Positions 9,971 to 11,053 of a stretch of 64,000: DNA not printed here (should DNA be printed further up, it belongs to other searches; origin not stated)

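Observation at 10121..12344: Translationally coupled tandem paralogs of an uncharacterised HhH-containing protein family flanked by small AbrB/wHTH regulators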

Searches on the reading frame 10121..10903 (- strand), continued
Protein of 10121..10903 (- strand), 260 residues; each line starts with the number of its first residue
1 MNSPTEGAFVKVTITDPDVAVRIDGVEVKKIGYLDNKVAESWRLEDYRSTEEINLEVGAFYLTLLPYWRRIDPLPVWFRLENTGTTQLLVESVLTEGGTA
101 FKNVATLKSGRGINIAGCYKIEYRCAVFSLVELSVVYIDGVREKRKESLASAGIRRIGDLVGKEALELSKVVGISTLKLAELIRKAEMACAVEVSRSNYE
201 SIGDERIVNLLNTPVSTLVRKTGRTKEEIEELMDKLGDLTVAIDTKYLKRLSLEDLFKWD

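Call 87: search_protein_families(library=padloc, proteins=[L008:5913-6968:+, L018:8161-8538:-], max_evalue=0.00001)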
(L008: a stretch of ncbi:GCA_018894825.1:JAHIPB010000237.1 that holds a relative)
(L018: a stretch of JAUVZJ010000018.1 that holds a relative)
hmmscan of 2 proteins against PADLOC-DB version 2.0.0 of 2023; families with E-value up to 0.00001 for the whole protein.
L008:5913-6968:+ (351 aa): 7 families
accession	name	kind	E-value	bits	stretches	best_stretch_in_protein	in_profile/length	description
PDLC04787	PDC-S01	-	1e-101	338.8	1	6-343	74-408/412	-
PDLC04789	PDC-S01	-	2.8e-33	113.5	1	16-278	67-332/375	-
PDLC04790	PDC-S01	-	1.1e-22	78.4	1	23-319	79-398/422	-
PDLC04786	PDC-S01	-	6.8e-15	52.7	1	25-338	90-427/439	-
PDLC04791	PDC-S01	-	6.5e-14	49.4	1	25-279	83-344/395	-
PDLC04792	PDC-S01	-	4.5e-13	46.6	1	238-342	333-432/452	-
PDLC04788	PDC-S01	-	2.6e-07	27.9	1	25-275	87-371/448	-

L018:8161-8538:- (125 aa): 0 families
